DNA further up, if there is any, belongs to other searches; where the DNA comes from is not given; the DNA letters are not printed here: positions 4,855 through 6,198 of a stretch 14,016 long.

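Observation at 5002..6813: Lipoprotein fusing BamD/YbgF-like TPR repeats to a BtrH_N/DUF4872-like papain-fold domain whose catalytic His appears substituted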

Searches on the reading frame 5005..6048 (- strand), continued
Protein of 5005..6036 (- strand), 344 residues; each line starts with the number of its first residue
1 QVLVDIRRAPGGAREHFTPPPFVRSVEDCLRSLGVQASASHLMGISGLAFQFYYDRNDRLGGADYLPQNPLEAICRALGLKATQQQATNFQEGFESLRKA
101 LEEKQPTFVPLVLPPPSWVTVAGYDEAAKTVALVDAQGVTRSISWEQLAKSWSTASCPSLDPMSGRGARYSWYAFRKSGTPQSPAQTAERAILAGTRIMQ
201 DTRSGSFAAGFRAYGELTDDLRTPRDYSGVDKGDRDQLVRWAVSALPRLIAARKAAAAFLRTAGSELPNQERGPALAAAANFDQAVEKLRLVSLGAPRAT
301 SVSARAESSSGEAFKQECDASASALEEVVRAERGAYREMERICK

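Call 40: search_solved_structures(query=A3, max_evalue=10, show_alignments=4)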
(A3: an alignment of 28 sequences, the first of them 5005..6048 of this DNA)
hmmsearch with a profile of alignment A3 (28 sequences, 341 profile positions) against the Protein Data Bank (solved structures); distinct sequences matched with E-value up to 10: 7.
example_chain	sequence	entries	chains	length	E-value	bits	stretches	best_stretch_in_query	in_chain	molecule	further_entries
9lie_A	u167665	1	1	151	0.044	16.3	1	45-90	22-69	Aciniform spidroin 1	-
6dm9_B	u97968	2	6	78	0.17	14.4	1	292-337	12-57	DHD15_extended_B | DHD15_closed_B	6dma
8qad_A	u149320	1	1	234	0.39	13.2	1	258-329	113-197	sc-apCC-6-LLIA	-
6nyi_A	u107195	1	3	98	0.81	12.1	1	279-337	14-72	Design construct XXA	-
6nz1_A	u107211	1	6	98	1.5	11.3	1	279-337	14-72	Design construct XXA_GVDQ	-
9r1o_A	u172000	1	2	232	4.8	9.6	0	259-323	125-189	sc-apCC-6-DPH-NR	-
9mn2_A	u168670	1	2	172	9.9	8.5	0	240-338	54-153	IgA FC receptor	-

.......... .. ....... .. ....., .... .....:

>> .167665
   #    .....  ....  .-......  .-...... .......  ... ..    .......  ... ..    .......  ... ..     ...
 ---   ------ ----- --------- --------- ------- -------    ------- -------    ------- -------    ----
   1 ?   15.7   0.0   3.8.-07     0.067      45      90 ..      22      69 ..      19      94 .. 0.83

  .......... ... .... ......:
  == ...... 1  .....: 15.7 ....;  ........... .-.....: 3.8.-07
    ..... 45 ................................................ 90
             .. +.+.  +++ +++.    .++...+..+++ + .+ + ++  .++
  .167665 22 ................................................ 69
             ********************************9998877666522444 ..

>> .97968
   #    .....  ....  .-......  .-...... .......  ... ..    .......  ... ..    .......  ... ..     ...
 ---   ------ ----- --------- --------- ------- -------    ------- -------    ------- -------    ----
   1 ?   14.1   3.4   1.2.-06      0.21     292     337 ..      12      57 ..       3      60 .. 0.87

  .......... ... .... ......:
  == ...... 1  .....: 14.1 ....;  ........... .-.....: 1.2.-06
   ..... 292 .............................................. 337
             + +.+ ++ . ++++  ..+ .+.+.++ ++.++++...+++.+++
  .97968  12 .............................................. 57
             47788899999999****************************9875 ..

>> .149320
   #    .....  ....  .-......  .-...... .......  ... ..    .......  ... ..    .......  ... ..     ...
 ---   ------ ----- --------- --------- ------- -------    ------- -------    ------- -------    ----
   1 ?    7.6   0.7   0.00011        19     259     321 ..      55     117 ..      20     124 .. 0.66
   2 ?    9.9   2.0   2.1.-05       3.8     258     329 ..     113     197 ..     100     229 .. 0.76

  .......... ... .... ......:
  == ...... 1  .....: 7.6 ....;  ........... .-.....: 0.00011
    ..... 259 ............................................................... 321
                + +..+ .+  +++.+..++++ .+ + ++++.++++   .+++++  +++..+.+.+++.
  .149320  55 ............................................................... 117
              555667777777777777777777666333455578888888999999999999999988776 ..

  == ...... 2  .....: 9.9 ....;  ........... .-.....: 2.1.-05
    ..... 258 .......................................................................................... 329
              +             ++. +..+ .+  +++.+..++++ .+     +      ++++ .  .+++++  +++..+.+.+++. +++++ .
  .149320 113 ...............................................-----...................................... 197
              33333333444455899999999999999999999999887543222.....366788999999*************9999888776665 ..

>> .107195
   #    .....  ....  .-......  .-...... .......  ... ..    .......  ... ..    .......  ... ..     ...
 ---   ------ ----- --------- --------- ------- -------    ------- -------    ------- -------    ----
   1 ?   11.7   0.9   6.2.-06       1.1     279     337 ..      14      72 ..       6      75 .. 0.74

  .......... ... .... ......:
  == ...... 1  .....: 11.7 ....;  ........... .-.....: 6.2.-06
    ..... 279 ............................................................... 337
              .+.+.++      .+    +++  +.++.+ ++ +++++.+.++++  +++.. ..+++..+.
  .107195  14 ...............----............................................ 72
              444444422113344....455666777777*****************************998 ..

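Call 51: find_related_loci(query=A1, collection=genome_contigs, flank=8000)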
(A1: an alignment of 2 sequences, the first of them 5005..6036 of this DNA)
Query A1 (344 aa) in genome_contigs; peptide patterns used: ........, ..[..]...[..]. (x = any residue, [..] = any of these).
42 stretches matched a pattern, but none encodes a relative of the query by tblastn (E <= 1e-3).

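Call 54: find_encoding_contigs(protein=P0010, flank=8000, max_places=3)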
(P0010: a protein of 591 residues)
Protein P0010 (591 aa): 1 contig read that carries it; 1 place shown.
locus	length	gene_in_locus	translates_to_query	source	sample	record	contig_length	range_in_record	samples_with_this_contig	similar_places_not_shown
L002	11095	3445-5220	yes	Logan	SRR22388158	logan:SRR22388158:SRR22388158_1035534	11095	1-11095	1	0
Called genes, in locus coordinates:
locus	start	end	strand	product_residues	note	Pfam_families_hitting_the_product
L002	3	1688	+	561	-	?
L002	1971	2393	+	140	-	PF08909:DUF1854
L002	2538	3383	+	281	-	PF00515:TPR_1 (faint), PF13424:TPR_12 (weak), PF14559:TPR_19 (weak), PF13174:TPR_6 (faint), PF13176:TPR_7 (faint), PF13181:TPR_8 (faint), PF13432:TPR_16, PF07719:TPR_2 (weak), +1 more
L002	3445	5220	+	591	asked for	PF00515:TPR_1 (faint), PF13174:TPR_6 (faint), PF13181:TPR_8 (faint)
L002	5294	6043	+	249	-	-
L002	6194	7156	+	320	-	PF20030:bpMoxR, PF07726:AAA_3, PF07728:AAA_5, PF00004:AAA (weak), PF17863:AAA_lid_2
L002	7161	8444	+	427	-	PF01882:DUF58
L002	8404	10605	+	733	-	PF11992:TgpA_N, PF01841:Transglut_core, PF13559:DUF4129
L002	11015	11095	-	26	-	?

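Call 55: find_encoding_contigs(protein=P0009, flank=8000, max_places=3)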
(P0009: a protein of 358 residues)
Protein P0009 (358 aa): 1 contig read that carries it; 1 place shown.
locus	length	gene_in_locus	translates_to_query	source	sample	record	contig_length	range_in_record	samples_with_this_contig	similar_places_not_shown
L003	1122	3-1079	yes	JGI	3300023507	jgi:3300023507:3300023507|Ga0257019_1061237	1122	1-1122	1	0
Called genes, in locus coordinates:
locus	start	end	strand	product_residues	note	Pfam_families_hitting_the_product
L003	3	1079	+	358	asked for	?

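Call 56: find_encoding_contigs(protein=P0012, flank=8000, max_places=2)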
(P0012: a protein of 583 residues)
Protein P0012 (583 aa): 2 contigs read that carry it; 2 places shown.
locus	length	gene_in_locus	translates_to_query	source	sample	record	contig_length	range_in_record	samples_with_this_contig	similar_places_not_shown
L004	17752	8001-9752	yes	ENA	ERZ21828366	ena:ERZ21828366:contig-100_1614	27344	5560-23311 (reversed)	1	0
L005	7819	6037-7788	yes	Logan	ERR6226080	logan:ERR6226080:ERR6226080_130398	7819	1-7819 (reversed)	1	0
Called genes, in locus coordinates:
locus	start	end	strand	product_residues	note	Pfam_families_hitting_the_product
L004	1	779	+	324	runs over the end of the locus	PF00365:PFK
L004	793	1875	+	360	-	PF00389:2-Hacid_dh (weak), PF02826:2-Hacid_dh_C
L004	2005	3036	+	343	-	PF00155:Aminotran_1_2, PF01212:Beta_elim_lyase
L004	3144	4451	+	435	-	PF01590:GAF, PF13185:GAF_2, PF13492:GAF_3, PF00512:HisKA (weak), PF02518:HATPase_c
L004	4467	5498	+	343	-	-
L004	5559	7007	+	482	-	PF16927:HisKA_7TM, PF00512:HisKA, PF02518:HATPase_c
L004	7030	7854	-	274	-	PF01261:AP_endonuc_2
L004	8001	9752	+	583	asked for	PF13174:TPR_6 (faint), PF13432:TPR_16 (weak)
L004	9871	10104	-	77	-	-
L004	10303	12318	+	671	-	PF00350:Dynamin_N, PF01926:MMR_HSR1 (faint), PF21808:Dynamin-like_hel_bact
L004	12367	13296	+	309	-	PF00126:HTH_1, PF12727:PBP_like, PF03466:LysR_substrate, PF12849:PBP_like_2 (faint)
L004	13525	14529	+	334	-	PF01841:Transglut_core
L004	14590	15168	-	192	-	PF07638:Sigma70_ECF, PF12645:HTH_16 (weak), PF04542:Sigma70_r2, PF08281:Sigma70_r4_2, PF04545:Sigma70_r4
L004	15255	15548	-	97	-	-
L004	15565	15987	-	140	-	PF00072:Response_reg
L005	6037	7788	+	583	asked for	PF13174:TPR_6 (faint), PF13432:TPR_16 (weak)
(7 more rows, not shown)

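Call 57: find_encoding_contigs(protein=P0013, flank=8000, max_places=2)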
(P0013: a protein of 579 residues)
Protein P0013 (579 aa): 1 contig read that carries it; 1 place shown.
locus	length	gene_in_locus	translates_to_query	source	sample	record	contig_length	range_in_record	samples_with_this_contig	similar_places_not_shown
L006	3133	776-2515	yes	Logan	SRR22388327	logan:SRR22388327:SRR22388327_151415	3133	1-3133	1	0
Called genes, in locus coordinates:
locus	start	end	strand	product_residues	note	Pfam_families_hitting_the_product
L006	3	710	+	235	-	?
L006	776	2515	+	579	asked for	PF07719:TPR_2 (faint), PF13424:TPR_12 (faint), PF13174:TPR_6 (faint), PF13428:TPR_14 (faint), PF13432:TPR_16 (faint), PF14559:TPR_19 (faint), PF13525:YfiO (weak)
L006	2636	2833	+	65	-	-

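Call 58: find_encoding_contigs(protein=P0014, flank=8000, max_places=2)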
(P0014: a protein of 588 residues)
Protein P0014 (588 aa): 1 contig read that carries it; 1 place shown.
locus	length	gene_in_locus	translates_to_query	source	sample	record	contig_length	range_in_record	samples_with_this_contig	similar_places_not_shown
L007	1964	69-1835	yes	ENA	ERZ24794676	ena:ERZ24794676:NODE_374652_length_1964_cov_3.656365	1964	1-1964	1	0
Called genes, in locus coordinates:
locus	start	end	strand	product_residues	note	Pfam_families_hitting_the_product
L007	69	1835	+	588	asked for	PF13174:TPR_6 (faint)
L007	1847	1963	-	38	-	?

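Call 61: search_protein_families(library=pfam, proteins=[P0008, P0092, P0109, P0111, P0116, P0094, P0079, P0052, P0056, P0035], max_evalue=0.01)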
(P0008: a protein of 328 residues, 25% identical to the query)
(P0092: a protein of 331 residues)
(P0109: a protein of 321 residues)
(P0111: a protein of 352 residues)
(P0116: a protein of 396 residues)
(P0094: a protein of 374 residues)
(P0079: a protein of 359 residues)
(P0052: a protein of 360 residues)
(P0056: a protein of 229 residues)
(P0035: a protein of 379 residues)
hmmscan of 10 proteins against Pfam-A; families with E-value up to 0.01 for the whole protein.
P0008 (328 aa): 1 family
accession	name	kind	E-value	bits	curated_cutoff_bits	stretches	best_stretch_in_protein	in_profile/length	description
PF14399.12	BtrH_N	-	9.4e-05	23.1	29.7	1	27-110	5-93/134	Butirosin biosynthesis protein H, N-terminal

P0092 (331 aa): 0 families

P0109 (321 aa): 0 families

P0111 (352 aa): 0 families

P0116 (396 aa): 0 families

P0094 (374 aa): 0 families

P0079 (359 aa): 0 families

P0052 (360 aa): 1 family
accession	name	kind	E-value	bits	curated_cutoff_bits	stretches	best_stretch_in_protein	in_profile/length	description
PF14399.12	BtrH_N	-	0.0027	18.4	29.7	1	29-109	11-93/134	Butirosin biosynthesis protein H, N-terminal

P0056 (229 aa): 1 family
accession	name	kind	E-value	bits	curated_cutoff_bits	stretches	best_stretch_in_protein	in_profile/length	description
PF14399.12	BtrH_N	-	0.00085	20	29.7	1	20-105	6-95/134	Butirosin biosynthesis protein H, N-terminal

P0035 (379 aa): 0 families

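Call 64: search_protein_families(library=pfam, proteins=[P0046, P0057, P0062, P0112, P0039, P0060, P0067, P0084], max_evalue=0.001)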
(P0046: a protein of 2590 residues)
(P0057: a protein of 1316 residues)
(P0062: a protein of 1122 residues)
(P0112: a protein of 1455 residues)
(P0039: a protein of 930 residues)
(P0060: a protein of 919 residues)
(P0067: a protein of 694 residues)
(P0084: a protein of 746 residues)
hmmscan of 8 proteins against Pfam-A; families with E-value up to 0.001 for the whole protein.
P0046 (2590 aa): 2 families
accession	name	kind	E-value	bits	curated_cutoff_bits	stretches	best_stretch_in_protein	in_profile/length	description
PF05569.17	Peptidase_M56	-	4.2e-37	128.3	31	1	19-324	3-295/296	BlaR1 peptidase M56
PF14399.12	BtrH_N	-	1.6e-05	25.6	29.7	0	848-908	29-92/134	Butirosin biosynthesis protein H, N-terminal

P0057 (1316 aa): 1 family
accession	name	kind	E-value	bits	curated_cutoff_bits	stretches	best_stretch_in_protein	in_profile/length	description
PF05569.17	Peptidase_M56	-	3.2e-22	79.5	31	1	136-304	100-272/296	BlaR1 peptidase M56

P0062 (1122 aa): 2 families
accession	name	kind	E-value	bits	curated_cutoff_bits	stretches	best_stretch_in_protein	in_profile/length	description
PF05569.17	Peptidase_M56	-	2e-26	93.3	31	1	22-274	11-248/296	BlaR1 peptidase M56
PF01435.24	Peptidase_M48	-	0.00015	22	20.3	1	215-297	61-144/186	Peptidase family M48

P0112 (1455 aa): 1 family
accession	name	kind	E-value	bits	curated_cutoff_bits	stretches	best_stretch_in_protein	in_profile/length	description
PF05569.17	Peptidase_M56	-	1.9e-36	126.2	31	1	20-325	4-294/296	BlaR1 peptidase M56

P0039 (930 aa): 1 family
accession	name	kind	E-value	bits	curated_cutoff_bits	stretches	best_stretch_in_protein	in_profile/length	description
PF04015.17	DUF362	-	5e-41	141.4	24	1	106-336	1-200/200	Domain of unknown function (DUF362)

P0060 (919 aa): 1 family
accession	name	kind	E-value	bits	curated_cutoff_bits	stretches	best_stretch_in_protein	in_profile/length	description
PF04015.17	DUF362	-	1.5e-32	113.7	24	1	76-312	1-199/200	Domain of unknown function (DUF362)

P0067 (694 aa): 1 family
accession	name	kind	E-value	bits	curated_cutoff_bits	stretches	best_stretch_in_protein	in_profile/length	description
PF04773.18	FecR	-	3.8e-11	43.7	24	1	144-230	3-96/97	FecR protein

P0084 (746 aa): 1 family
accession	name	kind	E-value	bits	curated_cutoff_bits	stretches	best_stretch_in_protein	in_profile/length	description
PF14399.12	BtrH_N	-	0.00069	20.3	29.7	0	117-186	22-93/134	Butirosin biosynthesis protein H, N-terminal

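Call 66: find_encoding_contigs(protein=P0037, flank=6000, max_places=3)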
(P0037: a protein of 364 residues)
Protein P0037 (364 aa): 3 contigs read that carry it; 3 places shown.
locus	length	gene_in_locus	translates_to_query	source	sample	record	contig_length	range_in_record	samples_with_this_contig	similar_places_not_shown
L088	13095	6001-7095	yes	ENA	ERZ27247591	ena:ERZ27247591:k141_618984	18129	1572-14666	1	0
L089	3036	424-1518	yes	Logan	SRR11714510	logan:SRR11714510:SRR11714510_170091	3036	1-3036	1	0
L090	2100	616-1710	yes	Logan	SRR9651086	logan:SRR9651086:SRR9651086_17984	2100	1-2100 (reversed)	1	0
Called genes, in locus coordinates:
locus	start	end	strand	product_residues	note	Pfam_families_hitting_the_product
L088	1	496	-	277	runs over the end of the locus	PF00231:ATP-synt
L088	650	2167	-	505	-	PF02874:ATP-synt_ab_N, PF00006:ATP-synt_ab, PF00306:ATP-synt_ab_C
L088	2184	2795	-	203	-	PF00213:OSCP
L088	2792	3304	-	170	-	PF00430:ATP-synt_B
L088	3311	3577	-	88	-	PF00137:ATP-synt_C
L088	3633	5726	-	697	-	-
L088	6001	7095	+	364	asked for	-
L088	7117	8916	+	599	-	PF00664:ABC_membrane, PF00005:ABC_tran, PF02463:SMC_N (faint)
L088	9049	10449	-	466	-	PF07228:SpoIIE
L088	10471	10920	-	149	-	-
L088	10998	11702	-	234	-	-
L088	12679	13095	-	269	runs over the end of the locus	-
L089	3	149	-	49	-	?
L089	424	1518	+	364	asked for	-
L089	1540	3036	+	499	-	?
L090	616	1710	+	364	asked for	-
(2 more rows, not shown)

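Call 67: find_encoding_contigs(protein=P0023, flank=6000, max_places=3)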
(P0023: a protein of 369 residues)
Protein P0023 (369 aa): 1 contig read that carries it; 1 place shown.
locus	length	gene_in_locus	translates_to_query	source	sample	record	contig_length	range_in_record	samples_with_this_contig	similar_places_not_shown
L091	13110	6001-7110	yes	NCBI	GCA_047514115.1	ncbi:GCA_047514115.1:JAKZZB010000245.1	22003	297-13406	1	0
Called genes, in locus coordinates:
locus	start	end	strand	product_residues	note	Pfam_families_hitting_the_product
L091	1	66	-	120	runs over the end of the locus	?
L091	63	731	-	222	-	PF02653:BPD_transp_2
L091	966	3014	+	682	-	PF00072:Response_reg, PF00989:PAS, PF08448:PAS_4, PF12860:PAS_7 (faint), PF13188:PAS_8 (faint), PF13426:PAS_9, PF08448:PAS_4, PF02518:HATPase_c, +1 more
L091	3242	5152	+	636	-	PF00072:Response_reg, PF00158:Sigma54_activat, PF14532:Sigma54_activ_2, PF07728:AAA_5, PF25601:AAA_lid_14, PF02954:HTH_8, PF18024:HTH_50 (weak)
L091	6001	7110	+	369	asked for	-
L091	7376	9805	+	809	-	PF00664:ABC_membrane, PF00005:ABC_tran, PF02463:SMC_N (faint)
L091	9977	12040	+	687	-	PF06452:CBM9_1, PF19313:DUF5916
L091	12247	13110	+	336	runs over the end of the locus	PF01118:Semialdhyde_dh, PF02774:Semialdhyde_dhC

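Call 72: find_encoding_contigs(protein=P0112, flank=4000, max_places=3)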
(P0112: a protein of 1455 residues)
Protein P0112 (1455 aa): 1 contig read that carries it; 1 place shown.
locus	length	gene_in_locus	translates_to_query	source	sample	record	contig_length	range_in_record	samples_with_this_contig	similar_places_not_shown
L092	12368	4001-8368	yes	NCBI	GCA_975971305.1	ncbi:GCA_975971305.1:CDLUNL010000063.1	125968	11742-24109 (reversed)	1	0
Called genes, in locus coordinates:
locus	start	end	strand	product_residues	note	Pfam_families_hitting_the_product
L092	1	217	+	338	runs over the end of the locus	PF00756:Esterase (weak), PF00326:Peptidase_S9 (weak), PF00801:PKD, PF18911:PKD_4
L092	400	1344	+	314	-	PF00781:DAGK_cat, PF01513:NAD_kinase, PF19279:YegS_C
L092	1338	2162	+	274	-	PF00793:DAHP_synth_1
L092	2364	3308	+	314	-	PF01261:AP_endonuc_2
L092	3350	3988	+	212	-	PF03965:Penicillinase_R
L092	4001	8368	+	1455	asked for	PF05569:Peptidase_M56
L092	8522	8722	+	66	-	-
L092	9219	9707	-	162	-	-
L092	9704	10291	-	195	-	PF04542:Sigma70_r2 (weak), PF08281:Sigma70_r4_2 (weak)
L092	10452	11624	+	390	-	PF00437:T2SSE, PF25199:nSTAND_NTPase5 (weak)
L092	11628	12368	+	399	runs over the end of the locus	PF28597:T2SSF_N (weak), PF00482:T2SSF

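Call 73: find_encoding_contigs(protein=P0067, flank=4000, max_places=3)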
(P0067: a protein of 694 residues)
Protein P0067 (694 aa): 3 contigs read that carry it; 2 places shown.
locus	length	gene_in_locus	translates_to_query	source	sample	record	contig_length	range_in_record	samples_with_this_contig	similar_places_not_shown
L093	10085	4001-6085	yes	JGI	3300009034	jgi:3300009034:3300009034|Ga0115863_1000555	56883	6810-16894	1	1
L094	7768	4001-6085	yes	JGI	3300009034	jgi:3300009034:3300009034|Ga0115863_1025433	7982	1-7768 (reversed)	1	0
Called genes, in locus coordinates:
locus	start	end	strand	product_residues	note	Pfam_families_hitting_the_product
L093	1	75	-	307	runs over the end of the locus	PF01882:DUF58, PF13519:VWA_2 (weak)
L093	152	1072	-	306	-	PF13432:TPR_16 (faint), PF13525:YfiO (faint)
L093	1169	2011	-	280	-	PF13489:Methyltransf_23, PF02353:CMAS (weak), PF07021:MetW, PF08241:Methyltransf_11, PF08242:Methyltransf_12, PF13649:Methyltransf_25, PF13847:Methyltransf_31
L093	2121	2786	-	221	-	-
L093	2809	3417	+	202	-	PF03167:UDG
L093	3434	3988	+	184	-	PF04542:Sigma70_r2, PF08281:Sigma70_r4_2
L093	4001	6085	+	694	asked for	PF04773:FecR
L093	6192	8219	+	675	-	PF20581:DUF6785, PF20580:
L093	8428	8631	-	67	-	PF10771:DUF2582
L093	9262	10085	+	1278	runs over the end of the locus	PF00069:Pkinase, PF03109:ABC1 (faint), PF07714:PK_Tyr_Ser-Thr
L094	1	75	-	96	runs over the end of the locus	?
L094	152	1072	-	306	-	PF13432:TPR_16 (faint), PF13525:YfiO (faint)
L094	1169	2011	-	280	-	PF13489:Methyltransf_23, PF02353:CMAS (weak), PF07021:MetW, PF08241:Methyltransf_11, PF08242:Methyltransf_12, PF13649:Methyltransf_25, PF13847:Methyltransf_31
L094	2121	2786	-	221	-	-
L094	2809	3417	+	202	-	PF03167:UDG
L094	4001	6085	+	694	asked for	PF04773:FecR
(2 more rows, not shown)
